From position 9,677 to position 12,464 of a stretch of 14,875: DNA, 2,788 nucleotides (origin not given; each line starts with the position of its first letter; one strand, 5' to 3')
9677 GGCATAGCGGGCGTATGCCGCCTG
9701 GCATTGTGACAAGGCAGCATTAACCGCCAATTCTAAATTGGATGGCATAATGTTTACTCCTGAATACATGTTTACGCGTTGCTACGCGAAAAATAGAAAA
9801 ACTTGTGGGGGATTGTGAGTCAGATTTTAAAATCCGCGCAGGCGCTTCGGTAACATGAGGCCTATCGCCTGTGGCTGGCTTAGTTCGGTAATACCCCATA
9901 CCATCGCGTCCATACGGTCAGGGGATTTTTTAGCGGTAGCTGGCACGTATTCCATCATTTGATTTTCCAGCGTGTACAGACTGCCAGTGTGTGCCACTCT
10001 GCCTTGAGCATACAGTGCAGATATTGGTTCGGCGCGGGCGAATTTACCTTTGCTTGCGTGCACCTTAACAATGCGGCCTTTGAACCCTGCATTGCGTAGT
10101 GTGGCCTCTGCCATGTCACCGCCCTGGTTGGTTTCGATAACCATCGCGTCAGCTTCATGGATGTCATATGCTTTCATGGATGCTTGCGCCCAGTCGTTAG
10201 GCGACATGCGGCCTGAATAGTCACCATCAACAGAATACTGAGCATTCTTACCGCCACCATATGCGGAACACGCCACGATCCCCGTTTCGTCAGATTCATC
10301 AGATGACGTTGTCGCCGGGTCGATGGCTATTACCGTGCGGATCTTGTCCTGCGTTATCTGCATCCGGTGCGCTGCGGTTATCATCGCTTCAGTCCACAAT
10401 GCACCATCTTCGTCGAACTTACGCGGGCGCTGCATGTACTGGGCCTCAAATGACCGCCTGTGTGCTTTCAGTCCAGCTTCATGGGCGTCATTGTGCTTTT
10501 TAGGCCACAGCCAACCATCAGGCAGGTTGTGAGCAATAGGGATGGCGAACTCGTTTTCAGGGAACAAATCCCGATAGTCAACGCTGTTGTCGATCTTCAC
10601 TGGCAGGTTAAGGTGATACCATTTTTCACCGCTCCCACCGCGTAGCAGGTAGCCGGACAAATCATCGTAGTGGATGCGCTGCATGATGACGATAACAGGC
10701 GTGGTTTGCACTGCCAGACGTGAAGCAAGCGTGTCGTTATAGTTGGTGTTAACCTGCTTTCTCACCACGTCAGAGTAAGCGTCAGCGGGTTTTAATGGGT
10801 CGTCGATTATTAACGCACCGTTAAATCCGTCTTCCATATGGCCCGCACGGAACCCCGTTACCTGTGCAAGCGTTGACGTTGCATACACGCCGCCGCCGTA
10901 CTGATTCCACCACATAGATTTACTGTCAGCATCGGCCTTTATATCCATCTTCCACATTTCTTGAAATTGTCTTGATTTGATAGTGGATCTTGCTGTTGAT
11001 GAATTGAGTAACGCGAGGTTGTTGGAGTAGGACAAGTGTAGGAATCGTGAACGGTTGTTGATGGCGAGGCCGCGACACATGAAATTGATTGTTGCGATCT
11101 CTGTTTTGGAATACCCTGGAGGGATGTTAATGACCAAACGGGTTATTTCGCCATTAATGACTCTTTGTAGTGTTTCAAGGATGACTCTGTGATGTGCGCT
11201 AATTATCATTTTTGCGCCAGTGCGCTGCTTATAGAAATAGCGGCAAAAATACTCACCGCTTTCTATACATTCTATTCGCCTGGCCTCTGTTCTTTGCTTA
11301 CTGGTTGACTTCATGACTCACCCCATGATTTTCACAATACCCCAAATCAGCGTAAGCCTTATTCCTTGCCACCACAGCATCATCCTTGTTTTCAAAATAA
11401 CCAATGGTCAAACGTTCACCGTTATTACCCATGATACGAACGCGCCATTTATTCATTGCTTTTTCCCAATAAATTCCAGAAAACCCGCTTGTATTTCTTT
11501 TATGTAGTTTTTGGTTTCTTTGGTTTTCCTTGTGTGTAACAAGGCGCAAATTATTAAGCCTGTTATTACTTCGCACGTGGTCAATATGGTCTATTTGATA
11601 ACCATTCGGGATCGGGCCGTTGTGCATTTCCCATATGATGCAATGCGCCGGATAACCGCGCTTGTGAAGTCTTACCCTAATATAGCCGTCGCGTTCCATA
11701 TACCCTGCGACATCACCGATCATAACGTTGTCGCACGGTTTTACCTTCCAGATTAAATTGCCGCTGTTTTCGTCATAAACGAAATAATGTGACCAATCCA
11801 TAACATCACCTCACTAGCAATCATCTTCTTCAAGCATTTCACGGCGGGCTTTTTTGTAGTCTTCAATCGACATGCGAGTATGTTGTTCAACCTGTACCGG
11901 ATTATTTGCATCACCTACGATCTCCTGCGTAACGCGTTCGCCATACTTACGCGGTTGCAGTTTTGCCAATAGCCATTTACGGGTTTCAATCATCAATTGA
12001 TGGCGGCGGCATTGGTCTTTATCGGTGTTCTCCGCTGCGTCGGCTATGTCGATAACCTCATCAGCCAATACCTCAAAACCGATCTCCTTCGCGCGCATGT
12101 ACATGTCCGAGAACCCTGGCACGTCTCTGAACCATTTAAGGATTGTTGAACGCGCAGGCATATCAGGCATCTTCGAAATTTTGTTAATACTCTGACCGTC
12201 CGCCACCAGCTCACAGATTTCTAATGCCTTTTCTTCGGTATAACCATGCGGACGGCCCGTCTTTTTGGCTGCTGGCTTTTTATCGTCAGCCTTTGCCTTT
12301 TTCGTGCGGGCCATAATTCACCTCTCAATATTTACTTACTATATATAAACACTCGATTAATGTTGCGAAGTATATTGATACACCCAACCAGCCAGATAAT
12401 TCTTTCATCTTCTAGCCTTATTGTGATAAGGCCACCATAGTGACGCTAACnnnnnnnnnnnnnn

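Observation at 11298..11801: HNH-AP2 homing-endonuclease-like gene wedged between terminase small and large subunit genes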

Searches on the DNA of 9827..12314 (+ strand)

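Call 7: search_dna_similar(query=window:9827-12314:+, collection=phages, mode=near, max_rows=40)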
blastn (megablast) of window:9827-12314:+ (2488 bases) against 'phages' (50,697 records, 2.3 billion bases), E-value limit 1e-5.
Records with a match: 8; places in all: 8; records where one place covers at least 80% of the query: 0.
Best place of each record, by identity: 80-90% 7; 60-80% 1.
By first word of the organism name: Escherichia 6; Enterobacteria 1; Cronobacter 1.
By host as written in the record: Escherichia coli K-12 5; Escherichia coli str. K-12 substr. W3110 1; Escherichia coli 1; Cronobacter sakazakii 1.
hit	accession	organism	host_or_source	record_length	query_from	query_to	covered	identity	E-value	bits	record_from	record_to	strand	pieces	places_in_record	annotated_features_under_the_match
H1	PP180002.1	Escherichia phage mEp013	Escherichia coli K-12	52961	1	2488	73%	88.9%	0e+0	2238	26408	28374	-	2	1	hypothetical protein (x2) | terminator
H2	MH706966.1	Enterobacteria phage mEp021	Escherichia coli str. K-12 substr. W3110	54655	1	2488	73%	88.6%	0e+0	2201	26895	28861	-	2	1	putative terminase large subunit | putative terminase small subunit | ribosome_binding_site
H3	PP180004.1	Escherichia phage mEp044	Escherichia coli K-12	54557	1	2488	73%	88.5%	0e+0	2195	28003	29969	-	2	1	hypothetical protein (x2)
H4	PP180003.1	Escherichia phage mEp515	Escherichia coli K-12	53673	1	2488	73%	88.1%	0e+0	2156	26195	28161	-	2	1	hypothetical protein (x2)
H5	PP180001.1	Escherichia phage mEp010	Escherichia coli K-12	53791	1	2488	73%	86.9%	0e+0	2027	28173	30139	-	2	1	hypothetical protein (x2)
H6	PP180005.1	Escherichia phage mEp554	Escherichia coli K-12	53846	1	2488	73%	86.8%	0e+0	2016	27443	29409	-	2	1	hypothetical protein (x2)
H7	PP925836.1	Escherichia phage MagusPhagus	Escherichia coli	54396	1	2488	73%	84.1%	0e+0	1743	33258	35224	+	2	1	terminase large subunit | terminase small subunit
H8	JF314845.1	Cronobacter phage ES2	Cronobacter sakazakii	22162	52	1421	55%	71.1%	2e-69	270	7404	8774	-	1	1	large subunit terminase TerL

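Call 8: search_dna_similar(query=window:11298-11801:+, collection=phages, mode=distant, max_rows=40)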
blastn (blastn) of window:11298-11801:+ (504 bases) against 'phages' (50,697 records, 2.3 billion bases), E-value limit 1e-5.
Records with a match: 40; places in all: 45; records where one place covers at least 80% of the query: 0.
Best place of each record, by identity: 80-90% 3; 60-80% 37.
By first word of the organism name: Klebsiella 17; Escherichia 13; Salmonella 8; Shigella 2.
By host as written in the record: Klebsiella pneumoniae 6; Salmonella enterica subsp. enterica serovar Typhimurium 4; Escherichia coli 4; Salmonella sp. 2; Shigella flexneri ATCC 12022 2; Escherichia sp. 2; Escherichia coli K-12 2; - 2; and 12 more.
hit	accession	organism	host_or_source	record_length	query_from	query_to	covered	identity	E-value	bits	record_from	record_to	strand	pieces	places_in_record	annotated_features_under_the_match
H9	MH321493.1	Salmonella phage Skate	Salmonella enterica subsp. enterica ...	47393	242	423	36%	67.8%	7e-6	58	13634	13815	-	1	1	HNH homing endonuclease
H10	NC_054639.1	Salmonella phage Skate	Salmonella enterica subsp. enterica ...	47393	242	423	36%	67.8%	7e-6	58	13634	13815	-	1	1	HNH endonuclease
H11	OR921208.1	Salmonella phage PJN025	Salmonella sp.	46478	242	423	36%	67.8%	7e-6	58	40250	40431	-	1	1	HNH endonuclease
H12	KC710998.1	Shigella phage pSf-1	Shigella flexneri ATCC 12022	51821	179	352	35%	68.9%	1e-8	66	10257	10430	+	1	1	hypothetical protein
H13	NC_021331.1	Shigella phage pSf-1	Shigella flexneri ATCC 12022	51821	179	352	35%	68.9%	1e-8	66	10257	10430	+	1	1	HNH endonuclease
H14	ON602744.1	Klebsiella phage VLCpiS13b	Klebsiella pneumoniae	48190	193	351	32%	69.2%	1e-8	67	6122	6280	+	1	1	HNH endonuclease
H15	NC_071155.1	Klebsiella phage VLCpiS13b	Klebsiella pneumoniae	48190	193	351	32%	69.2%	1e-8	67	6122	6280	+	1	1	HNH endonuclease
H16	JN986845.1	Escherichia phage vB_EcoS_ACG-M12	Escherichia coli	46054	188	342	31%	69.2%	2e-6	59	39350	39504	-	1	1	putative HNH endonuclease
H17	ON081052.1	Escherichia phage vB_EcoS_SCS31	Escherichia sp.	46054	188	342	31%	69.2%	2e-6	59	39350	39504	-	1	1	putative HNH endonuclease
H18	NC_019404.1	Escherichia phage vB_EcoS_ACG-M12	Escherichia coli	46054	188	342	31%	69.2%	2e-6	59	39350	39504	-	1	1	HNH endonuclease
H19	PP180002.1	Escherichia phage mEp013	Escherichia coli K-12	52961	241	359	24%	79.8%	4e-21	107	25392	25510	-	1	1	HNH endonuclease motif containing protein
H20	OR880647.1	Escherichia phage ECP2304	Escherichia coli MQ1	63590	213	344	26%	71.2%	4e-9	68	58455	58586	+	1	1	HNH endonuclease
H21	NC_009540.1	Escherichia phage Tls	Escherichia coli B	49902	217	348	26%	70.5%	2e-7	64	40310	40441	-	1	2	endY: HNH endonuclease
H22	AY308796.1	Escherichia phage Tls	-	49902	217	348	26%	70.5%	2e-7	64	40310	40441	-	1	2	endY: HNH endonuclease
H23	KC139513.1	Salmonella phage FSL SP-126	Salmonella enterica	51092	217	348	26%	70.5%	2e-7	64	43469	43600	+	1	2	endonuclease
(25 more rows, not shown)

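Call 9: get_annotated_region(hit=H2, flank=6000)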
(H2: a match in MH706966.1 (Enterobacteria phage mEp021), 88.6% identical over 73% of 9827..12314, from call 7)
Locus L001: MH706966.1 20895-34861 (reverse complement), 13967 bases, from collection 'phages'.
description: Enterobacteria phage mEp021, complete genome.
organism: Enterobacteria phage mEp021 (NCBI taxid 1150757)
taxonomy: Viruses; Duplodnaviria; Heunggongvirae; Uroviricota; Caudoviricetes
host: Escherichia coli str. K-12 substr. W3110; source: -; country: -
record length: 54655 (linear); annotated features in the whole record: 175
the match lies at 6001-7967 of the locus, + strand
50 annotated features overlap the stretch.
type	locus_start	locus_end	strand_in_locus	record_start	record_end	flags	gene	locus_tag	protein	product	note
CDS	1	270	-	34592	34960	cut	-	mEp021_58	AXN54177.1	virion structural protein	-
regulatory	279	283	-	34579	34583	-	-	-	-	ribosome_binding_site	TGGAG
CDS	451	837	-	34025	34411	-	-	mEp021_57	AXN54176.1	virion structural protein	-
regulatory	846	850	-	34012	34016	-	-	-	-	ribosome_binding_site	TGGAG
regulatory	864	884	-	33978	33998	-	-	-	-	terminator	TERM_7; score=100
CDS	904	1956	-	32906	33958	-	-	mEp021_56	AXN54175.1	virion structural protein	-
regulatory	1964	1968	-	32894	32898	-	-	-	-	ribosome_binding_site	AGGTG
CDS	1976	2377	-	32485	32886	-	-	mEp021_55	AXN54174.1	virion structural protein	-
regulatory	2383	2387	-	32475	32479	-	-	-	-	ribosome_binding_site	AGGTG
CDS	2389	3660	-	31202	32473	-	-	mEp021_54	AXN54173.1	hypothetical protein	-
CDS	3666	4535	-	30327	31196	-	-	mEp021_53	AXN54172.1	head morphogenesis protein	-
regulatory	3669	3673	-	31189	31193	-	-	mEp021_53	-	ribosome_binding_site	GGGAG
regulatory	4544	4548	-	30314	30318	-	-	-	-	ribosome_binding_site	AGAAG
CDS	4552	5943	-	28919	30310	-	-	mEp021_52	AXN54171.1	portal protein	-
regulatory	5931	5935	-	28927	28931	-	-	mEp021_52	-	ribosome_binding_site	AGGAG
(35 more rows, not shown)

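Call 10: get_annotated_region(hit=H1, flank=6000)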
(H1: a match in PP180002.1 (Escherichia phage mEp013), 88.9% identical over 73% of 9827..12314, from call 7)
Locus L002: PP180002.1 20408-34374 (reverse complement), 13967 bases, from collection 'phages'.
description: Escherichia phage mEp013, complete genome.
organism: Escherichia phage mEp013 (NCBI taxid 3121468)
taxonomy: Viruses; Duplodnaviria; Heunggongvirae; Uroviricota; Caudoviricetes
host: Escherichia coli K-12; source: human feces; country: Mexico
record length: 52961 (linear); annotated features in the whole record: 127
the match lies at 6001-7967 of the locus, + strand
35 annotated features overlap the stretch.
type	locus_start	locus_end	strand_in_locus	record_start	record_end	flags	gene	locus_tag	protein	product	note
CDS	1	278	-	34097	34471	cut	-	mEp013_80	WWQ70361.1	hypothetical protein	hypothetical protein; rasttk_feature_creation_tool=/opt/patric-common/ runtime/bin/phanotate version ...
CDS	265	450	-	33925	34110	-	-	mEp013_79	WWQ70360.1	hypothetical protein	hypothetical protein; rasttk_feature_creation_tool=/opt/patric-common/ runtime/bin/phanotate version ...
CDS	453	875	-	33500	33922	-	-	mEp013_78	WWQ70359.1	hypothetical protein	hypothetical protein; rasttk_feature_creation_tool=/opt/patric-common/ runtime/bin/phanotate version ...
regulatory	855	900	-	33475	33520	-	-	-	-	terminator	Rho-independent terminator predicted by ARNold; label: T13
CDS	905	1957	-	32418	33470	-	-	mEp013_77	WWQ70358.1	hypothetical protein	hypothetical protein; rasttk_feature_creation_tool=/opt/patric-common/ runtime/bin/phanotate version ...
CDS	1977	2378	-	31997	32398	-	-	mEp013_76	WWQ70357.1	hypothetical protein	hypothetical protein; rasttk_feature_creation_tool=/opt/patric-common/ runtime/bin/phanotate version ...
CDS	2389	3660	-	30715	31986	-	-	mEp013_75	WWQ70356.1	hypothetical protein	hypothetical protein; rasttk_feature_creation_tool=/opt/patric-common/ runtime/bin/phanotate version ...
CDS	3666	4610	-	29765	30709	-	-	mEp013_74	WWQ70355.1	head decoration protein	Phage head decoration protein; rasttk_feature_creation_tool=/opt/patric-common/ runtime/bin/phanotate version ...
CDS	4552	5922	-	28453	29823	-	-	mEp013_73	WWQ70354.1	hypothetical protein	hypothetical protein; rasttk_feature_creation_tool=/opt/patric-common/ runtime/bin/phanotate version ...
CDS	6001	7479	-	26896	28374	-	-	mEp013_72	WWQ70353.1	hypothetical protein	hypothetical protein; rasttk_feature_creation_tool=/opt/patric-common/ runtime/bin/phanotate version ...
regulatory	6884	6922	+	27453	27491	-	-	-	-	terminator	Rho-independent terminator predicted by ARNold; label: T12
CDS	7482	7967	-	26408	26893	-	-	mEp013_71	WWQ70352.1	hypothetical protein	hypothetical protein; rasttk_feature_creation_tool=/opt/patric-common/ runtime/bin/phanotate version ...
CDS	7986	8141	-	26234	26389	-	-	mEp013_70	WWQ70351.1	hypothetical protein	hypothetical protein; rasttk_feature_creation_tool=/opt/patric-common/ runtime/bin/phanotate version ...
CDS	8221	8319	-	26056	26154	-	-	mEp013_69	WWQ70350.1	hypothetical protein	hypothetical protein; rasttk_feature_creation_tool=/opt/patric-common/ runtime/bin/phanotate version ...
CDS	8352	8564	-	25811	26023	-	-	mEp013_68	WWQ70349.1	hypothetical protein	hypothetical protein; rasttk_feature_creation_tool=/opt/patric-common/ runtime/bin/phanotate version ...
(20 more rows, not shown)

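Call 11: get_annotated_region(hit=H7, flank=6000)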
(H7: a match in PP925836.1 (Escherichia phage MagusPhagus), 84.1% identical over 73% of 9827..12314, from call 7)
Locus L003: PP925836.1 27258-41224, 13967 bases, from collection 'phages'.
description: Escherichia phage MagusPhagus, complete genome.
organism: Escherichia phage MagusPhagus (NCBI taxid 3233703)
taxonomy: Viruses
host: Escherichia coli; source: bird poop; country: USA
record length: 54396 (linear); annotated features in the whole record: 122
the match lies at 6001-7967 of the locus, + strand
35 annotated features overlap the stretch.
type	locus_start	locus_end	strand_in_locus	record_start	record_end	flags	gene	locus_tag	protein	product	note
CDS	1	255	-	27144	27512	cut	-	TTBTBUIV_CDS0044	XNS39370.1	hypothetical protein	-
CDS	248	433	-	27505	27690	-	-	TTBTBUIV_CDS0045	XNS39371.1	hypothetical protein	-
CDS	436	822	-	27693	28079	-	-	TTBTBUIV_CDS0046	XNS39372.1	hypothetical protein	-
CDS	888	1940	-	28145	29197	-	-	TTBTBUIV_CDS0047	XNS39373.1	virion structural protein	-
CDS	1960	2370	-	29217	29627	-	-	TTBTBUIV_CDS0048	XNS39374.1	head decoration protein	-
CDS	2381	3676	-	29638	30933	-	-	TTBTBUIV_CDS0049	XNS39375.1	hypothetical protein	-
CDS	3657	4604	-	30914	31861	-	-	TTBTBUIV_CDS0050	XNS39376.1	head morphogenesis protein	-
CDS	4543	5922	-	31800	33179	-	-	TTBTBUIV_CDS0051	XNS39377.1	portal protein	-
CDS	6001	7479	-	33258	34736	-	-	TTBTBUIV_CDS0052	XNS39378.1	terminase large subunit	-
CDS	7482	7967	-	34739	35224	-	-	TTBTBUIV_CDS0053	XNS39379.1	terminase small subunit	-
CDS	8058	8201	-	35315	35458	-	-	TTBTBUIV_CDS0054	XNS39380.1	hypothetical protein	-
CDS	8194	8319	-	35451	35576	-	-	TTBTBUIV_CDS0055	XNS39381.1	hypothetical protein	-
CDS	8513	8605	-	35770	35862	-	-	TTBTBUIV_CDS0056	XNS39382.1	hypothetical protein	-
CDS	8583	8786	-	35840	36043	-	-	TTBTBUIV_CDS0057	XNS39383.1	hypothetical protein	-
CDS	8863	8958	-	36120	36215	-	-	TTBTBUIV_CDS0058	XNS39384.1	hypothetical protein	-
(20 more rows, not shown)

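Call 13: search_dna_similar(query=window:9827-12314:+, collection=ecoli_genomes, mode=near, max_rows=40)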
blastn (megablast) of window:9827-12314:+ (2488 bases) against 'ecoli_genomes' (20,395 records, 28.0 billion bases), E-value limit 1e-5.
Records with a match: 35; places in all: 39; records where one place covers at least 80% of the query: 0.
Genomes with a match: 35 of 5426; with a place that covers at least 80% of the query: 0. Places per genome that has any: lowest 1, median 1, highest 2. On chromosomes: 39 places; on plasmids: 0.
Best place of each record, by identity: 90-95% 2; 80-90% 33.
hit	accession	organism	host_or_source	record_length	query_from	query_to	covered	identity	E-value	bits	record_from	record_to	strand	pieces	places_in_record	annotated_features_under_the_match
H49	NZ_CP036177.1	Escherichia coli strain WCHEC025970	Homo sapiens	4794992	1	2488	73%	89.1%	0e+0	2254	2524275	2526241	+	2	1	DNA-packaging protein | DNA-binding protein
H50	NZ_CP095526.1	Escherichia coli strain GN05505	Homo sapiens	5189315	1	2488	73%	88.7%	0e+0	2212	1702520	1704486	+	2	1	DNA-packaging protein | hypothetical protein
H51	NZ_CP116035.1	Escherichia coli strain FAH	Homo sapiens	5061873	1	2488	73%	88.1%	0e+0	2156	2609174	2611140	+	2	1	DNA-packaging protein | DNA-binding protein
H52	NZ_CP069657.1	Escherichia coli O89m:H10 strain MIN12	Homo sapiens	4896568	1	2488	70%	90.8%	0e+0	2332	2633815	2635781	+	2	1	DNA-packaging protein | DNA-binding protein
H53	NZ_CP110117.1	Escherichia coli strain 2-331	Sewage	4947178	1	2488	70%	90.7%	0e+0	2321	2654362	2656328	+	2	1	DNA-packaging protein | DNA-binding protein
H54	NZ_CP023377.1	Escherichia coli strain 127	canine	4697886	1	2488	73%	86.5%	0e+0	1989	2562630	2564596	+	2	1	DNA-packaging protein | DNA-binding protein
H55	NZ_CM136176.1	Escherichia coli strain PRO_A-1370-6W-A_ESBL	Homo sapiens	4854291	1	2488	70%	89.8%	0e+0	2238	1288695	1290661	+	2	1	phage terminase large subunit family protein | terminase small subunit-like protein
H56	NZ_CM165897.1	Escherichia coli strain N25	Homo sapiens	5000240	1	2488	73%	86.5%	0e+0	1983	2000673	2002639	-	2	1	phage terminase large subunit family protein | terminase small subunit-like protein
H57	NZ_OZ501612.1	Escherichia coli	Homo sapiens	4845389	1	2488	70%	89.2%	0e+0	2177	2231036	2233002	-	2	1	phage terminase large subunit family protein | terminase small subunit-like protein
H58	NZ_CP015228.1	Escherichia coli strain 09-00049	lettuce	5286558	1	2488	73%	83.7%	0e+0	1702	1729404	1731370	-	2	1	DNA-packaging protein | DNA-binding protein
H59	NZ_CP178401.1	Escherichia coli strain N1286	Homo sapiens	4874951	1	2488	69%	87.7%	0e+0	2011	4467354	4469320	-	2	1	DNA-packaging protein | DNA-binding protein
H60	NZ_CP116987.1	Escherichia coli strain MLI107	Homo sapiens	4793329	1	2488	71%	85.6%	0e+0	1846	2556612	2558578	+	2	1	DNA-packaging protein | DNA-binding protein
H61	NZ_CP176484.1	Escherichia coli strain N921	Homo sapiens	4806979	1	2488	70%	87.4%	0e+0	1988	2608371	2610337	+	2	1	DNA-packaging protein | DNA-binding protein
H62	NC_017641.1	Escherichia coli UMNK88 strain UMNK88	porcine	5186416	1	2488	73%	82.8%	0e+0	1608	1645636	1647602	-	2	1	hypothetical protein | DNA-binding protein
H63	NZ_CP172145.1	Escherichia coli strain GF66.2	chicken meat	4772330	1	2488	71%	84.8%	0e+0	1772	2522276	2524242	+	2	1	DNA-packaging protein | DNA-binding protein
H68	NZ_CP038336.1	Escherichia coli O157:H7 strain LSU61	Deer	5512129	1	2488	61%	87.4%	0e+0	1732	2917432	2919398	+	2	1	DNA-packaging protein | DNA-binding protein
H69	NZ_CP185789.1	Escherichia coli strain M15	Homo sapiens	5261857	1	2488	60%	87.9%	0e+0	1750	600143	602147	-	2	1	hypothetical protein (x2)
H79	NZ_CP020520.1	Escherichia coli strain 190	Homo sapiens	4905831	1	1329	53%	90.0%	0e+0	1711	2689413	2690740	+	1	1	DNA-packaging protein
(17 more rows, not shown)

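Call 23: get_annotated_region(hit=H52, flank=3000)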
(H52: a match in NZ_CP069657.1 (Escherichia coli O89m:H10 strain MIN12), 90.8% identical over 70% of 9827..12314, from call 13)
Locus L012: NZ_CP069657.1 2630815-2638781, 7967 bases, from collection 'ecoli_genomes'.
description: Escherichia coli O89m:H10 strain MIN12 chromosome, complete genome
organism: Escherichia coli O89m:H10 strain MIN12 (NCBI taxid 2810405)
replicon: chromosome; assembly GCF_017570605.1
host: Homo sapiens; source: -; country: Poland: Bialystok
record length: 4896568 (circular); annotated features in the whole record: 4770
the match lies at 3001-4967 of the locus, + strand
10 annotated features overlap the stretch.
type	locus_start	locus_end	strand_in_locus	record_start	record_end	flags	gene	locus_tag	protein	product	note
CDS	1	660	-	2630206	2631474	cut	-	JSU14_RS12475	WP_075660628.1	hypothetical protein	-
CDS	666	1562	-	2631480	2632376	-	-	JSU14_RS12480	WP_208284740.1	phage minor head protein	-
CDS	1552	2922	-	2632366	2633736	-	-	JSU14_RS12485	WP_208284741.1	anti-CBASS protein Acb1 family protein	-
CDS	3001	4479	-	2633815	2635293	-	-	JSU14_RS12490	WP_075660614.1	DNA-packaging protein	-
CDS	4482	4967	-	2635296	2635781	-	-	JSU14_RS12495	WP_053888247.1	DNA-binding protein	-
CDS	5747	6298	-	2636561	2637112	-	-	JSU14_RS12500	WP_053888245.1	hypothetical protein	-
CDS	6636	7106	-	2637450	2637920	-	-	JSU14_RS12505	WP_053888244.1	lysis system i-spanin subunit Rz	-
CDS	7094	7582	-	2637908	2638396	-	-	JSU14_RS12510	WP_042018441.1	lysozyme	-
CDS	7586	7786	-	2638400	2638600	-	-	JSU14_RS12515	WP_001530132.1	holin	-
CDS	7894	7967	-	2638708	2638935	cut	-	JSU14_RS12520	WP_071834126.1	hypothetical protein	-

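Call 24: get_annotated_region(hit=H69, flank=3000)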
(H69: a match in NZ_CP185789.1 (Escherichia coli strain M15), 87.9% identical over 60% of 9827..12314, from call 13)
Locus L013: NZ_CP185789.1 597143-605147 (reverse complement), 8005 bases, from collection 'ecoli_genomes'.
description: Escherichia coli strain M15 chromosome, complete genome
organism: Escherichia coli strain M15 (NCBI taxid 562)
replicon: chromosome; assembly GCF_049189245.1
host: Homo sapiens; source: fecal sample; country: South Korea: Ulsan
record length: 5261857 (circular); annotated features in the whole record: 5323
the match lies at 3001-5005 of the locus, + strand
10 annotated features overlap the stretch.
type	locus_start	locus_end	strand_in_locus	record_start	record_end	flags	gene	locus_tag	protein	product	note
CDS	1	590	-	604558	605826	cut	-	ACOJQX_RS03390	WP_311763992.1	hypothetical protein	-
CDS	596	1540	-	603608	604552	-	-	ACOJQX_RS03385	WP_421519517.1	phage minor head protein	-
CDS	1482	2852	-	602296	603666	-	-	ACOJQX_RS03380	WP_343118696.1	anti-CBASS protein Acb1 family protein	-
CDS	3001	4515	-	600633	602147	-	-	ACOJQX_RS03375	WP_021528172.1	hypothetical protein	-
CDS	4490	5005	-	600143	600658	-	-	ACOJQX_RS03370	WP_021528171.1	hypothetical protein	-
CDS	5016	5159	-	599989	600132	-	-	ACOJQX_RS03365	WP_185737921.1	hypothetical protein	-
CDS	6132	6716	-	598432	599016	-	-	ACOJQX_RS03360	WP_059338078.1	hypothetical protein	-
CDS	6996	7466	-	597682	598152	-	-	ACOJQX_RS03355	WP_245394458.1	lysis system i-spanin subunit Rz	-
CDS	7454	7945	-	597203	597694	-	-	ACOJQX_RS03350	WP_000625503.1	lysozyme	-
CDS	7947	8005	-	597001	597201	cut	-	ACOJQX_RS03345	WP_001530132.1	holin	-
